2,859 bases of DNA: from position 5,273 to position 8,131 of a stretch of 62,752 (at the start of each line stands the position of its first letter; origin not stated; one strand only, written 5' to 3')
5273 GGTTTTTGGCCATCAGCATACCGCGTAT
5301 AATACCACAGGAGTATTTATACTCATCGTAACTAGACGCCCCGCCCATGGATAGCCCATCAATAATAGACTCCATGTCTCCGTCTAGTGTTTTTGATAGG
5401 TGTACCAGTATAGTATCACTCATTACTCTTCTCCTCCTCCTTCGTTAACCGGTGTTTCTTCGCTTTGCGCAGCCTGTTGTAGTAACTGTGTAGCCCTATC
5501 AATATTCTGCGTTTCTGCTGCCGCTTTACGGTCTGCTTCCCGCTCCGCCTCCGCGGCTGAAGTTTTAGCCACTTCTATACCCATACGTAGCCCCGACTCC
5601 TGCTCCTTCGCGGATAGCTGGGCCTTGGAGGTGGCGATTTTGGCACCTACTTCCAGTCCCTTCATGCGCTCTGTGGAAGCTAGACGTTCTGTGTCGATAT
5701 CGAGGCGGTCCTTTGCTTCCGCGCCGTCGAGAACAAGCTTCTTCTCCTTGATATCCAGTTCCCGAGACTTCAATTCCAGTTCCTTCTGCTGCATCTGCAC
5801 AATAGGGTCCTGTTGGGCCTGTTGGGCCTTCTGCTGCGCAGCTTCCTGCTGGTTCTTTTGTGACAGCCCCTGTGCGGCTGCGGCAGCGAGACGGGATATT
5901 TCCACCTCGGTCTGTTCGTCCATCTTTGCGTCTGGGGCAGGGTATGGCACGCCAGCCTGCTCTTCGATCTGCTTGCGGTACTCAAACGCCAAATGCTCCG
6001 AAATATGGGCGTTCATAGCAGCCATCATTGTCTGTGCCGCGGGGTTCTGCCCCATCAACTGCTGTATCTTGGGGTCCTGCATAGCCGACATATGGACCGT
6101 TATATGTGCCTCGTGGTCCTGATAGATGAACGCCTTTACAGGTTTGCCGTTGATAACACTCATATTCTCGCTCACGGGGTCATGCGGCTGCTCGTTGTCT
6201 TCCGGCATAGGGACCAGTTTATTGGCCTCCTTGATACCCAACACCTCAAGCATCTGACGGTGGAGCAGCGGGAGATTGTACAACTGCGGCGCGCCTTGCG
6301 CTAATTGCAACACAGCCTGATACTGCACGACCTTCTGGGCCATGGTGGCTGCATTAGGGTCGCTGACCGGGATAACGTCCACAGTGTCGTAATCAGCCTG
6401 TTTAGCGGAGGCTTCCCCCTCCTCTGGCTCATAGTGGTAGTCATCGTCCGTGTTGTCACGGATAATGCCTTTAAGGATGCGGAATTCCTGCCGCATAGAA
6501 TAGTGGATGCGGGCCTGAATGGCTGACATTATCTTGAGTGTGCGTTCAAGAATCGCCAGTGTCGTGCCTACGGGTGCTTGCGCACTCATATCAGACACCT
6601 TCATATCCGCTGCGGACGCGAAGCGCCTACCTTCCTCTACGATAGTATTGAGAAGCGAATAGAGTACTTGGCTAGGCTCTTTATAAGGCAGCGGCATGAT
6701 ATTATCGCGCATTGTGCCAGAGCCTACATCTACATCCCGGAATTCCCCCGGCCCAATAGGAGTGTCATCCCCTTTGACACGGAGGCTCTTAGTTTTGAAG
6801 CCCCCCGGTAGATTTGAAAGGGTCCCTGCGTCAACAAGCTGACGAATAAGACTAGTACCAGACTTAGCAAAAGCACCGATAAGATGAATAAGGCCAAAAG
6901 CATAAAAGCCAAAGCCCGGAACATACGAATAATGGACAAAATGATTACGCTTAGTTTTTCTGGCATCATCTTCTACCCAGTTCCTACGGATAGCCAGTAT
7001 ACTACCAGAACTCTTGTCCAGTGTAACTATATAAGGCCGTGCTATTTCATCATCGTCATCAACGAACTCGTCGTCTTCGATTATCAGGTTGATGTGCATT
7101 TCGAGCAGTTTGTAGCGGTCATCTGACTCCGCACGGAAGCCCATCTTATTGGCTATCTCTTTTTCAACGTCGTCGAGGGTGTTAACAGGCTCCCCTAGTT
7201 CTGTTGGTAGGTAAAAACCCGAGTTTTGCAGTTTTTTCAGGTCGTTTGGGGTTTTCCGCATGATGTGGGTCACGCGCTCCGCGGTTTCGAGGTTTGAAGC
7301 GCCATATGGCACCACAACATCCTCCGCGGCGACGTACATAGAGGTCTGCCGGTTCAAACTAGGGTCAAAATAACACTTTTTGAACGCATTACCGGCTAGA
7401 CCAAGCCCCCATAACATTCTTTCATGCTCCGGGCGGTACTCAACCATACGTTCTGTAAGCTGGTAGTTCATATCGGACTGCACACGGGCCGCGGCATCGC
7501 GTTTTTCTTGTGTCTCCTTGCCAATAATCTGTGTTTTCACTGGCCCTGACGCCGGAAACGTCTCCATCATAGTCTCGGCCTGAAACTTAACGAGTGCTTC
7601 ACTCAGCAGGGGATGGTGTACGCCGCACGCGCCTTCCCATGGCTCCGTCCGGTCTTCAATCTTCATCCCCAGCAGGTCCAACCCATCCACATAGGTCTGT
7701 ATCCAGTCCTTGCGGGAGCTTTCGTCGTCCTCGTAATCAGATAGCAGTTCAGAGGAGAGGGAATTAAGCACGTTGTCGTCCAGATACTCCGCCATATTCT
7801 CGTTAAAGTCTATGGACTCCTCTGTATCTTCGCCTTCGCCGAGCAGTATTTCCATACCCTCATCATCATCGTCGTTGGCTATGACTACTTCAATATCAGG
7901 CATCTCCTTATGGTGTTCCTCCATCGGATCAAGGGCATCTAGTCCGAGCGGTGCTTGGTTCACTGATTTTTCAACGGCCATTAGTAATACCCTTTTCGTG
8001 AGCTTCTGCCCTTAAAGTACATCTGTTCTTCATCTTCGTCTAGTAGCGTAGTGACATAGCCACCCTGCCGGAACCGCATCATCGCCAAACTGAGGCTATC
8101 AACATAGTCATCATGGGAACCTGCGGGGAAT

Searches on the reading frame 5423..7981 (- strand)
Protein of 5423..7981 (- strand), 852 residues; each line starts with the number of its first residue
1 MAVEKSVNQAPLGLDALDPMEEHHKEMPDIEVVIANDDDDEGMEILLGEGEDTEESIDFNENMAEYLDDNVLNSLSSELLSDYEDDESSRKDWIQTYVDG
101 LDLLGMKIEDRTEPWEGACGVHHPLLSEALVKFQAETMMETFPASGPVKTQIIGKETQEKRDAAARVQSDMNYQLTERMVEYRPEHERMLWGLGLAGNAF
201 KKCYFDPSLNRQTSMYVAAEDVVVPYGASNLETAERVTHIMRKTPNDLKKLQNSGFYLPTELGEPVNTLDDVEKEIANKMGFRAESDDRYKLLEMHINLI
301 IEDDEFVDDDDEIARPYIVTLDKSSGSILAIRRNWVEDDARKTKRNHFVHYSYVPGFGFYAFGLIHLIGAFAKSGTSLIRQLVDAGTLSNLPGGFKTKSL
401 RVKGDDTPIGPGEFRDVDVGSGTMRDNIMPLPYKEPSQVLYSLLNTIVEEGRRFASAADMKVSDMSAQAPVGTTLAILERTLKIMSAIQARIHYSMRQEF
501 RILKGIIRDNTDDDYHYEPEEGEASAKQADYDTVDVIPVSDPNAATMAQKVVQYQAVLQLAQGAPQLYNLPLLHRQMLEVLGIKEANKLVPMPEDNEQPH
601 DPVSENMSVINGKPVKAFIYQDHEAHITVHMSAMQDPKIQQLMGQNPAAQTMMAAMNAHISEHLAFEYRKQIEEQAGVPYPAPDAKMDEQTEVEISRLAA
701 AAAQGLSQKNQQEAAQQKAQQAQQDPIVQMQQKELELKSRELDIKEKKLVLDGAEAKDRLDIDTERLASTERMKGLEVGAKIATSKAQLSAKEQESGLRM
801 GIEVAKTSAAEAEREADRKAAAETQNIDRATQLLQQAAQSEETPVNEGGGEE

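Call 27: search_protein_families(library=phrogs, max_evalue=0.001, proteins=[window:5423-7981:-])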
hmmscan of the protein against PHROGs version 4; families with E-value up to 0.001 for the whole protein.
window:5423-7981:- (852 aa): 1 family
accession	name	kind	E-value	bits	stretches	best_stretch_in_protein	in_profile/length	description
phrog_1216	-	head and packaging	2.7e-25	90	1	91-768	126-701/714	portal protein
